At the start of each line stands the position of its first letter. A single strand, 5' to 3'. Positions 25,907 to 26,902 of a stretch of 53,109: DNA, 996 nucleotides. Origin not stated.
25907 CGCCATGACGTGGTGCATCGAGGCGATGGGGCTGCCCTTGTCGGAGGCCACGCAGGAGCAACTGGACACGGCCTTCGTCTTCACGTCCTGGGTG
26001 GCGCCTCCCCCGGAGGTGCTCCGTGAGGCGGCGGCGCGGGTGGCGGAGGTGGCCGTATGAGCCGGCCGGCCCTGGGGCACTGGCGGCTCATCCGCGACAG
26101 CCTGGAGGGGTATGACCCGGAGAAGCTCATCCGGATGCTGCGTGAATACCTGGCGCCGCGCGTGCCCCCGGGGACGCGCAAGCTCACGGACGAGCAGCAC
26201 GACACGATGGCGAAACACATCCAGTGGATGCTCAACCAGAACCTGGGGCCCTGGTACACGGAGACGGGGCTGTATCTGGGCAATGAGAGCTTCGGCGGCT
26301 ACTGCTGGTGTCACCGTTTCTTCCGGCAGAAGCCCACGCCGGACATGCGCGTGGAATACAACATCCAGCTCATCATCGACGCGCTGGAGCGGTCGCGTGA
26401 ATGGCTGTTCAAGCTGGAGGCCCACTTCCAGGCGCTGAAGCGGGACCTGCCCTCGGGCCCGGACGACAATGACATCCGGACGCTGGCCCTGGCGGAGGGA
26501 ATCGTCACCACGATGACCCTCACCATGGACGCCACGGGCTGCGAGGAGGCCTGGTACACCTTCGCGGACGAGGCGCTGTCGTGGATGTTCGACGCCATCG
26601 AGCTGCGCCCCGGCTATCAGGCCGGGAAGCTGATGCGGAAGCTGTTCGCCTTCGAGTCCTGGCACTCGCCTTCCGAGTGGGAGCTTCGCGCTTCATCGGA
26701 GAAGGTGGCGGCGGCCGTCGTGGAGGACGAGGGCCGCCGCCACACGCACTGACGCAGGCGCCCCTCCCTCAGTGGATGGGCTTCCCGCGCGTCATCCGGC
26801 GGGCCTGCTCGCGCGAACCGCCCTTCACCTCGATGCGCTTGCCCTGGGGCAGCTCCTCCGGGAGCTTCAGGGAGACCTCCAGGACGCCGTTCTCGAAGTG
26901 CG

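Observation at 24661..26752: Three-gene translationally coupled module: Fic-fold protein with degenerate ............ motif plus two paralogous proteins of unknown family (GGYCWCH motif)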

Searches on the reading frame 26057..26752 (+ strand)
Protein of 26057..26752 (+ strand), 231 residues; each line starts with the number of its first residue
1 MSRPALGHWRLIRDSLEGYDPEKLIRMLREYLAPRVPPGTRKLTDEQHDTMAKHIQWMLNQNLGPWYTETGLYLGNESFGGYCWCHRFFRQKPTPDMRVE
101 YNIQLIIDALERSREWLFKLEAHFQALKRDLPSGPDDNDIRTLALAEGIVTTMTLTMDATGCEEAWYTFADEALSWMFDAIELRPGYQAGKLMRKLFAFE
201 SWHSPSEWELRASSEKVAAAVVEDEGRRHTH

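Call 3: search_protein_families(library=pfam, proteins=[window:26057-26752:+], max_evalue=1)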
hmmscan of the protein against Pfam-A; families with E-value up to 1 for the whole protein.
window:26057-26752:+ (231 aa): 0 families

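Call 4: search_protein_families(library=ncbifam, proteins=[window:26057-26752:+], max_evalue=1)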
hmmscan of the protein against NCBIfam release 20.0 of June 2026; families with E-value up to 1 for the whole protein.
window:26057-26752:+ (231 aa): 0 families

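Call 6: find_homologous_proteins(query=window:26057-26752:+)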
Query window:26057-26752:+ (231 aa): 12 proteins with E <= 0.001 among 245 candidates.
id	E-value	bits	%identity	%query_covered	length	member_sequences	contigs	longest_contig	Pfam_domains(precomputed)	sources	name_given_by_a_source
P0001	6.7e-143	492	91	100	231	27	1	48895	-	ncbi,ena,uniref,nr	ncbi:hypothetical protein D7V77_33125 [Corallococcus sp. CA041A]|uniref:hypothetical protein n=1 Tax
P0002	7.4e-140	482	90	100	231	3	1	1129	-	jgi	jgi:hypothetical protein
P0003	3.9e-136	470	86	100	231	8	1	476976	-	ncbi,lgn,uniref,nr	ncbi:hypothetical protein KH5H1_60150 [Corallococcus caeni]|uniref:hypothetical protein n=1 Tax=Cora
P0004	1.8e-131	455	84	100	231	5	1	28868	-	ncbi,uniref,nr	ncbi:hypothetical protein [Corallococcus carmarthensis]|uniref:hypothetical protein n=1 Tax=Coralloc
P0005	6.3e-130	450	81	100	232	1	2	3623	-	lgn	-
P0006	1.2e-126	439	81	100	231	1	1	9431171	-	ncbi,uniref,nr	ncbi:hypothetical protein [Corallococcus sp. EGB]|uniref:hypothetical protein n=1 Tax=Corallococcus 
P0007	2.5e-124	431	79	100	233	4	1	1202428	-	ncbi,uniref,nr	ncbi:hypothetical protein [Corallococcus sp. Z5C101001]|uniref:hypothetical protein n=1 Tax=Coralloc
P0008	1.3e-108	380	71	100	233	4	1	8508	-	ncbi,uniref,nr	ncbi:hypothetical protein [Corallococcus terminator]|uniref:Uncharacterized protein n=1 Tax=Coralloc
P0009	2.2e-107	376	70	99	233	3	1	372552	-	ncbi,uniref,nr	ncbi:hypothetical protein OV207_05360 [Corallococcus sp. BB11-1]|uniref:hypothetical protein n=1 Tax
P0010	1.5e-92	327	62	95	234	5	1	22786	-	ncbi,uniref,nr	ncbi:hypothetical protein D7V97_18315 [Corallococcus sp. CA053C]|uniref:hypothetical protein n=1 Tax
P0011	3.5e-74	267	53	99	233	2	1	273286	-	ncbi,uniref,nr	ncbi:hypothetical protein KRR26_13385 [Corallococcus sp. M34]|uniref:hypothetical protein n=1 Tax=Ci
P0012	1.0e-72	262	52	99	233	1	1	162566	-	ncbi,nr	ncbi:hypothetical protein JGU66_24685 [Myxococcaceae bacterium JPH2]|nr:hypothetical protein [Myxoco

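Call 9: find_encoding_contigs(protein=P0012, flank=8000, max_places=3)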
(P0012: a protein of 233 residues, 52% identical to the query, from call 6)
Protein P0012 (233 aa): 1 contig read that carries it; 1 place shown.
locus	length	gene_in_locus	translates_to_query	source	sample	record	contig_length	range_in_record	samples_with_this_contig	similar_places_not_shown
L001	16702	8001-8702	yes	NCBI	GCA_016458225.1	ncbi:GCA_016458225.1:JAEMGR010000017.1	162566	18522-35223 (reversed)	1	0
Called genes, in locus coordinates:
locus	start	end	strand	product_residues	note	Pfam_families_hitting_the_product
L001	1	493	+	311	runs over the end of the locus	PF20030:bpMoxR, PF00004:AAA (faint), PF07726:AAA_3, PF07728:AAA_5, PF17863:AAA_lid_2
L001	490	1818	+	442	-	PF01882:DUF58, PF13519:VWA_2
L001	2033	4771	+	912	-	PF00176:SNF2-rel_dom, PF00270:DEAD (weak), PF04851:ResIII (weak), PF00271:Helicase_C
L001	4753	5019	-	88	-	-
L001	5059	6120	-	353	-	PF01904:DUF72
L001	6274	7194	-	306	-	PF00781:DAGK_cat, PF19279:YegS_C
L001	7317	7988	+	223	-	PF02661:Fic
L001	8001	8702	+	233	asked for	-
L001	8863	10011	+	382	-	PF00202:Aminotran_3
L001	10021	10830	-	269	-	PF01400:Astacin (faint), PF00413:Peptidase_M10 (weak)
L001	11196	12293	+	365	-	PF03193:RsgA_GTPase, PF00005:ABC_tran (faint)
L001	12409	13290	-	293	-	PF00140:Sigma70_r1_2, PF04542:Sigma70_r2, PF04545:Sigma70_r4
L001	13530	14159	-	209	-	PF01810:LysE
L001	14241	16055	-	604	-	PF01336:tRNA_anti-codon, PF00152:tRNA-synt_2, PF02938:GAD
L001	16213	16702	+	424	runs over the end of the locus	-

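Call 22: predict_structure(alignment_id=A1)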
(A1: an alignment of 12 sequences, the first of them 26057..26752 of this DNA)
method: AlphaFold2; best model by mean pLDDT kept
length: 231 residues; sequences in the alignment: 12
mean_pLDDT: 85.8   pTM: 0.84
mean pLDDT of the five models: 85.8, 81.9, 78.1, 76.8, 74.6
residues with pLDDT >= 90: 121; 70-90: 81; 50-70: 24; < 50: 5
segments of 3 or more residues with pLDDT < 50: 1-4
pLDDT, mean of each block of 10 residues (from residue 1): 61 91 96 95 92 93 91 76 83 89 93 93 95 79 93 89 73 91 86 77 74 92 74 46
secondary structure, 60 per line:
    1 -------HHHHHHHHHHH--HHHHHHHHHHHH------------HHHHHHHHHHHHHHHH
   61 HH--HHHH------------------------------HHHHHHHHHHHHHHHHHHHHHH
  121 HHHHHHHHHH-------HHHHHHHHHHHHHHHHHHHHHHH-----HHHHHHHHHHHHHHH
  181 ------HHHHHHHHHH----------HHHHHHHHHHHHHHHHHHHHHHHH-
elements in order: H8-18 H21-32 H45-62 H65-68 H99-130 H138-160 H166-180 H187-196 H207-230
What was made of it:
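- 26057..26752 (+): X2, 231 aa: the ancestral-type partner gene, orthologous to the single copy in other Myxococcaceae. Its ATG overlaps the X1 stop (ATGA). AF2 model pLDDT 85.8, pTM 0.84, all-alpha (call 22).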

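Call 31: search_protein_representatives(alignment_id=A1)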
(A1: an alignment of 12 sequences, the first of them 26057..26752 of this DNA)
Query: 12 sequences, 233 profile positions. Proteins with E-value up to 0.001 (for the whole library): 147; up to 1e-10: 47; up to 1e-30: 8. The best 147 are listed.
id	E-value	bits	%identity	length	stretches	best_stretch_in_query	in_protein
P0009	6.4e-127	438.1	-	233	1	1-233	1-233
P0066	2.2e-72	259.6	-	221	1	5-220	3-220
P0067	3.3e-70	252.5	-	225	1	6-221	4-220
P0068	2.2e-64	233.4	-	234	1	4-224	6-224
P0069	2.1e-60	220.5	-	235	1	5-223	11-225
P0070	6.0e-52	192.8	-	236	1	4-226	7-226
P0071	3.8e-51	190.1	-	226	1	6-229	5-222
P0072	3.0e-45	170.8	-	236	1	7-224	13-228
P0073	8.9e-24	100.6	-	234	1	1-229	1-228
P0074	1.3e-22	96.8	-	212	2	97-228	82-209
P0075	1.7e-22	96.4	-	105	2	1-77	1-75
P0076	9.0e-22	94.0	-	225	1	1-216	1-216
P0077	2.2e-18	82.9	-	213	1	13-221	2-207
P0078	4.5e-18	81.9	-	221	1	8-220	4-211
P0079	8.0e-18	81.1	-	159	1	74-228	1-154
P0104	3.8e-12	62.5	-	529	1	59-222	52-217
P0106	5.9e-12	61.9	-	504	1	52-217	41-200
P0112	1.5e-10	57.3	-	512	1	7-216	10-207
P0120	9.9e-10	54.6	-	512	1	60-219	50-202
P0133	5.8e-08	48.8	-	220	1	9-221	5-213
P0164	1.4e-05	41.1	-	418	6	11-77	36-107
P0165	1.4e-05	41.0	-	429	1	83-218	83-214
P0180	6.7e-05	38.8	-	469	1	84-221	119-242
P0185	1.4e-04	37.7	-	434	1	109-220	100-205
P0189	2.0e-04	37.2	-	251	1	7-223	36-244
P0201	7.0e-04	35.5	-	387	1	106-224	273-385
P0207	8.4e-04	35.2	-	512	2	105-208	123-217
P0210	9.1e-04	35.1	-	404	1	145-215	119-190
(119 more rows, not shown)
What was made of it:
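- Tried and rejected: The exhaustive HMM search was needed (call 31).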

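Call 35: search_protein_families(library=pfam, alignment_id=A3, max_evalue=0.001)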
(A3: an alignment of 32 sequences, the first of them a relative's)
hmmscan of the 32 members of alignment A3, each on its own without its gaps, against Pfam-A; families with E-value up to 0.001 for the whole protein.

A. member 1, P0104 (529 aa): 0 families

B. families by the number of members that match (of 32 scanned): 10 families
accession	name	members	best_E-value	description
PF02661.23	Fic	21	1.4e-10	Fic/DOC family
PF08385.17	DHC_N1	1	4.2e-21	Dynein heavy chain, N-terminal region 1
PF20053.4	WC-rich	1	4e-19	Wolframin cysteine-rich domain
PF13411.12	MerR_1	1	6.1e-15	MerR HTH family regulatory protein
PF11574.13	Rpf1_C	1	2.3e-12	Resuscitation-promoting factor Rpf1, C-terminal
PF12344.14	UvrB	1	3.7e-10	Ultra-violet resistance protein B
PF23392.1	DUF7101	1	1.1e-09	Domain of unknown function (DUF7101)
PF16475.10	DUF5052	1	1.5e-08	Domain of unknown function (DUF5052)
PF05478.16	Prominin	1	5.5e-06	Prominin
PF00542.24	Ribosomal_L12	1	0.00027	Ribosomal protein L7/L12 C-terminal domain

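Call 36: search_protein_families(library=pfam, proteins=[P0106, P0112, P0120, P0207, P0164, P0165, P0180, P0185, P0201, P0210], max_evalue=0.01)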
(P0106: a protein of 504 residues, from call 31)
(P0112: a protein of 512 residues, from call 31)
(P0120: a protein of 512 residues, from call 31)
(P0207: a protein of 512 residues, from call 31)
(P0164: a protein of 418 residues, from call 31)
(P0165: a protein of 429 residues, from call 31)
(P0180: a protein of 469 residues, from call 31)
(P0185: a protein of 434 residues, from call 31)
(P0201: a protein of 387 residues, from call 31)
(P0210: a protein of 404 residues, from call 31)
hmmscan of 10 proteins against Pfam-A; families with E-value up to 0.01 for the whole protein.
P0106 (504 aa): 0 families

P0112 (512 aa): 0 families

P0120 (512 aa): 0 families

P0207 (512 aa): 0 families

P0164 (418 aa): 10 families
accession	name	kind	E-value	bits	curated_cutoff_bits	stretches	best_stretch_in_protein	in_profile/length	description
PF08385.17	DHC_N1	-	4.2e-21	75.6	28.3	0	47-79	472-504/562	Dynein heavy chain, N-terminal region 1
PF20053.4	WC-rich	-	4e-19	69.2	24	0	63-101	37-74/106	Wolframin cysteine-rich domain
PF13411.12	MerR_1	-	6.1e-15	55.5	21.6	0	96-119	37-60/69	MerR HTH family regulatory protein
PF11574.13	Rpf1_C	-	2.3e-12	47.9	21.2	0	57-79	51-73/88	Resuscitation-promoting factor Rpf1, C-terminal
PF12344.14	UvrB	-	3.7e-10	39.9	27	0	17-34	22-39/43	Ultra-violet resistance protein B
PF23392.1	DUF7101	-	1.1e-09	38.6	27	0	86-109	64-87/96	Domain of unknown function (DUF7101)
PF16475.10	DUF5052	-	1.5e-08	35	29.4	0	137-173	148-182/199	Domain of unknown function (DUF5052)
PF05478.16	Prominin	-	5.5e-06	25.2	34.3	0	51-91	177-217/799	Prominin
PF00542.24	Ribosomal_L12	-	0.00027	21.7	25.9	0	99-115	10-26/67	Ribosomal protein L7/L12 C-terminal domain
PF09217.15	EcoRII-N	-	0.0075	16.5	25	0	147-167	70-90/154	Restriction endonuclease EcoRII, N-terminal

P0165 (429 aa): 1 family
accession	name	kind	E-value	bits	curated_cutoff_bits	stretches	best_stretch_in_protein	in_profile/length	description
PF02661.23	Fic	-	1.4e-10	42.3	24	1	302-391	3-93/93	Fic/DOC family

P0180 (469 aa): 1 family
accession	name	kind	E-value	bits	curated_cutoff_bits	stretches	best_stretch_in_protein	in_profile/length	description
PF02661.23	Fic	-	8.5e-06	27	24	1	356-430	21-93/93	Fic/DOC family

P0185 (434 aa): 1 family
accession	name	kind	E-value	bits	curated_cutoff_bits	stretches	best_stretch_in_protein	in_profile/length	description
PF02661.23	Fic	-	4.9e-08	34.1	24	1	288-379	5-93/93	Fic/DOC family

P0201 (387 aa): 0 families

P0210 (404 aa): 1 family
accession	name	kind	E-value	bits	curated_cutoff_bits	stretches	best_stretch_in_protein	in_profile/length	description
PF02661.23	Fic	-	2.4e-09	38.4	24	1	309-361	39-93/93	Fic/DOC family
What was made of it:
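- Tried and rejected: The P0164 hits to many Pfam families, including WC-rich, come from a repetitive sequence with no individually significant stretch (call 36) and were ignored.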

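Call 41: find_homologous_proteins(query=A4, max_evalue=0.001)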
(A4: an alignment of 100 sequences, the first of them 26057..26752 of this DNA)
Query A4 (100 sequences) (231 aa, profile of the alignment): 16 proteins with E <= 0.001 among 7528 candidates.
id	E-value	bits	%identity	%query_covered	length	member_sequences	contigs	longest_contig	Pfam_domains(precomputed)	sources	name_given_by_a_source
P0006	1.6e-61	226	81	100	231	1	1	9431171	-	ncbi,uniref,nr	ncbi:hypothetical protein [Corallococcus sp. EGB]|uniref:hypothetical protein n=1 Tax=Corallococcus 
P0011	3.3e-59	219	53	99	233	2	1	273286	-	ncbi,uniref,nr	ncbi:hypothetical protein KRR26_13385 [Corallococcus sp. M34]|uniref:hypothetical protein n=1 Tax=Ci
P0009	1.1e-58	217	70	99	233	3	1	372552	-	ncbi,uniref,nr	ncbi:hypothetical protein OV207_05360 [Corallococcus sp. BB11-1]|uniref:hypothetical protein n=1 Tax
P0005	2.5e-58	216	81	100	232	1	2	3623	-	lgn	-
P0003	4.9e-58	215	86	100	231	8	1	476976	-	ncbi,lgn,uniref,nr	ncbi:hypothetical protein KH5H1_60150 [Corallococcus caeni]|uniref:hypothetical protein n=1 Tax=Cora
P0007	1.1e-57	214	79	100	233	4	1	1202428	-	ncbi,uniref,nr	ncbi:hypothetical protein [Corallococcus sp. Z5C101001]|uniref:hypothetical protein n=1 Tax=Coralloc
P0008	1.7e-57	213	71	100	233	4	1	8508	-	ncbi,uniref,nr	ncbi:hypothetical protein [Corallococcus terminator]|uniref:Uncharacterized protein n=1 Tax=Coralloc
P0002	3.3e-57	212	90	100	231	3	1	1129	-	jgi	jgi:hypothetical protein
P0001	5.1e-57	211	91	100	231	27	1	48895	-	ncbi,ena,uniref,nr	ncbi:hypothetical protein D7V77_33125 [Corallococcus sp. CA041A]|uniref:hypothetical protein n=1 Tax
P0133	6.0e-56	208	29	42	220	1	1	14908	-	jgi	jgi:hypothetical protein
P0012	8.8e-56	207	52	99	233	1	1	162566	-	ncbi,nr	ncbi:hypothetical protein JGU66_24685 [Myxococcaceae bacterium JPH2]|nr:hypothetical protein [Myxoco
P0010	1.6e-55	207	62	95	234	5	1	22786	-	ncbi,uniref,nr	ncbi:hypothetical protein D7V97_18315 [Corallococcus sp. CA053C]|uniref:hypothetical protein n=1 Tax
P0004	4.8e-55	205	84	100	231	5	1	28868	-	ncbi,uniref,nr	ncbi:hypothetical protein [Corallococcus carmarthensis]|uniref:hypothetical protein n=1 Tax=Coralloc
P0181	2.6e-52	196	22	60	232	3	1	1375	-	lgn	-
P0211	3.6e-47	179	35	94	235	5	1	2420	-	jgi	jgi:hemin uptake protein HemP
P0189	1.9e-34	138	23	74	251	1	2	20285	-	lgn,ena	-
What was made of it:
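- Tried and rejected: The word-index homologue search with X2 found only 12 Myxococcaceae clusters (call 6), and with a 100-sequence X alignment only 16 (call 41).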

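Call 48: find_encoding_contigs(protein=P0133, flank=4000, max_places=2)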
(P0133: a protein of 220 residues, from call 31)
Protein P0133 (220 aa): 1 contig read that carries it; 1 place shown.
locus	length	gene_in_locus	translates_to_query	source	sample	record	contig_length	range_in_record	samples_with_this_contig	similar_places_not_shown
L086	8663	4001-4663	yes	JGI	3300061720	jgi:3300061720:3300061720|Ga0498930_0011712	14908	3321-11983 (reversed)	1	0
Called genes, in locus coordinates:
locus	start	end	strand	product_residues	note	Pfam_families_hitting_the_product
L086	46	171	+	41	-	-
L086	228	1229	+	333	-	PF06439:3keto-disac_hyd (weak)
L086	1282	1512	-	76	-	PF09905:VF530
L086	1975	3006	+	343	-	-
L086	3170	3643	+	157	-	-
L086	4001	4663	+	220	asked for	-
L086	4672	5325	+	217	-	PF02661:Fic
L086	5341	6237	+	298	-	-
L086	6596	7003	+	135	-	PF12680:SnoaL_2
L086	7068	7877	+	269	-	PF12146:Hydrolase_4, PF00561:Abhydrolase_1, PF12697:Abhydrolase_6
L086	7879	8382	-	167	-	PF08020:DUF1706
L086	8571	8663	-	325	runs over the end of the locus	PF00583:Acetyltransf_1 (weak), PF13673:Acetyltransf_10 (faint), PF13508:Acetyltransf_7 (weak), PF00583:Acetyltransf_1, PF13508:Acetyltransf_7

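Call 49: find_encoding_contigs(protein=P0189, flank=4000, max_places=2)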
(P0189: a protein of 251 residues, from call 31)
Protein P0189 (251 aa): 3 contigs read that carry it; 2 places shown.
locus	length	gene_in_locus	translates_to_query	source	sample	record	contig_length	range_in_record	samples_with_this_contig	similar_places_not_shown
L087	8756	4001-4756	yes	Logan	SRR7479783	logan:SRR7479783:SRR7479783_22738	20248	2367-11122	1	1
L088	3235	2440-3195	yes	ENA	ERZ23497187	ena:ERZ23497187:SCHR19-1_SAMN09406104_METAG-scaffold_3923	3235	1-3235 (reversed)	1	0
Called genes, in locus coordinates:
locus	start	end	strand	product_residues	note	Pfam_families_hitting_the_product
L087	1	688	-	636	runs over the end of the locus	-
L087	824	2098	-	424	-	-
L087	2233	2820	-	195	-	PF02397:Bac_transf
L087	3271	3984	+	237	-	-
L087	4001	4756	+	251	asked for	-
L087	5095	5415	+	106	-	PF02661:Fic (weak)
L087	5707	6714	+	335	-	PF00364:Biotin_lipoyl (faint), PF25917:BSH_RND (weak), PF25973:BSH_CzcB (weak), PF25954:Beta-barrel_RND_2 (weak), PF25989:YknX_C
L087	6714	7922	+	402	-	PF12704:MacB_PCD, PF02687:FtsX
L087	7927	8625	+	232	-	PF02463:SMC_N (faint), PF00005:ABC_tran, PF13304:AAA_21 (weak)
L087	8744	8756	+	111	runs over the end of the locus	PF02635:DsrE (weak)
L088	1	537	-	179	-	?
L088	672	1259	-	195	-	PF02397:Bac_transf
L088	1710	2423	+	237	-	-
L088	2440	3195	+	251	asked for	-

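Call 50: find_encoding_contigs(protein=P0211, flank=4000, max_places=2)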
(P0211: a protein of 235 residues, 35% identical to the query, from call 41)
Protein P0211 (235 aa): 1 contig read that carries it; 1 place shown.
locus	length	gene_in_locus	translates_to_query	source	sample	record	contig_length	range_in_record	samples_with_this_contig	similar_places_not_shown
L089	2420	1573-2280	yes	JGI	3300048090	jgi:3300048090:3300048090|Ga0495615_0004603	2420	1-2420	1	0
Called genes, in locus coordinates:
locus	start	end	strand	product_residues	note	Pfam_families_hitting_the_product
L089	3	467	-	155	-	?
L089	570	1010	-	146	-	-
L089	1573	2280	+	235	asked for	-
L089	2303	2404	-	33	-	-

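Call 73: search_protein_families(library=padloc, proteins=[window:26057-26752:+], max_evalue=0.01)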
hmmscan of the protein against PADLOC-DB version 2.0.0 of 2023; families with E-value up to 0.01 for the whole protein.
window:26057-26752:+ (231 aa): 0 families

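Call 74: search_protein_families(library=ncbifam, proteins=[P0104, P0133], max_evalue=0.01)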
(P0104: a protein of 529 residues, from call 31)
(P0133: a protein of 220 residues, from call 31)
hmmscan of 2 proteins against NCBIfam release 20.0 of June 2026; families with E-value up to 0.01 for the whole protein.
P0104 (529 aa): 0 families

P0133 (220 aa): 0 families

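Call 75: search_protein_families(library=pfam, proteins=[P0133], max_evalue=0.1)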
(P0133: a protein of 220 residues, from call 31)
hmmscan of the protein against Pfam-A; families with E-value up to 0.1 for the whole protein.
P0133 (220 aa): 2 families
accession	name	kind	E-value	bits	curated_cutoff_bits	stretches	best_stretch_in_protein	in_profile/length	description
PF21672.2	COMM_HN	-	0.017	16.1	23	1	86-184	14-101/103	COMMD2-7/10, HN domain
PF00204.31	DNA_gyraseB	-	0.039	13.9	27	1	174-211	122-159/173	DNA gyrase B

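Call 93: fold_search(model_id=the predicted structure, library=viral)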
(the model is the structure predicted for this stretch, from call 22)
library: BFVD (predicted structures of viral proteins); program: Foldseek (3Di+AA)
matches with E <= 10: 136; with E <= 0.001: 0
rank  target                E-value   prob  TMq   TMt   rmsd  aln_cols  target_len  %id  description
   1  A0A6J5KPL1            5.8e-01  0.33  0.27  0.16  19.3       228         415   14  Uncharacterized protein [uncultured Caudovirales phage]
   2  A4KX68                7.3e-01  0.14  0.20  0.21  14.9       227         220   13  Uncharacterized protein [Heliothis virescens ascovirus 3e]
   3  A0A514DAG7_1          1.3e+00  0.18  0.28  0.08  18.1       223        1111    7  RNA-dependent RNA polymerase [Picornavirales sp.]
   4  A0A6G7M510            1.4e+00  0.10  0.22  0.16  14.8       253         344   11  Nucleoprotein [Grapevine associated cogu-like virus 1]
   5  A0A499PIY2            1.9e+00  0.04  0.14  0.13  19.9       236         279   12  Cation efflux protein transmembrane domain-containing protein [Pistachio ampelovirus A]
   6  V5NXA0                1.9e+00  0.15  0.18  0.16  14.0       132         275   15  F-US11 protein [Chelonid alphaherpesvirus 5]
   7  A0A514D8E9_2          2.1e+00  0.05  0.15  0.05  17.0       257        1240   11  RNA-directed RNA polymerase [Aspiviridae sp.]
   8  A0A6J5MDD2            2.6e+00  0.05  0.19  0.16  20.4       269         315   10  Uncharacterized protein [uncultured Caudovirales phage]
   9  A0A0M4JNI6            2.6e+00  0.03  0.16  0.14  15.9       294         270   13  (no name in the UniProt tables at hand)
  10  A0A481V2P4            2.7e+00  0.06  0.20  0.16  17.6       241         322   15  (no name in the UniProt tables at hand)
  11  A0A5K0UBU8            2.7e+00  0.04  0.18  0.13  17.9       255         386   11  Uncharacterized protein (Fragment) [Yasminevirus sp. GU-2018]
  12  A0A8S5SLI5            2.8e+00  0.05  0.18  0.07  23.9       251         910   12  Tail tape measure protein [Siphoviridae sp. ctrCN24]
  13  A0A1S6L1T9            3.1e+00  0.06  0.21  0.12  20.1       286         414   11  (no name in the UniProt tables at hand)
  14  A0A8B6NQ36            3.2e+00  0.04  0.18  0.16  19.4       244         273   11  G-protein coupled receptor 12 [Elephant endotheliotropic herpesvirus 1A]
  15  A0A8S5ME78            3.2e+00  0.02  0.13  0.14  23.8       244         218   15  dUTPase [Siphoviridae sp. ctYh54]
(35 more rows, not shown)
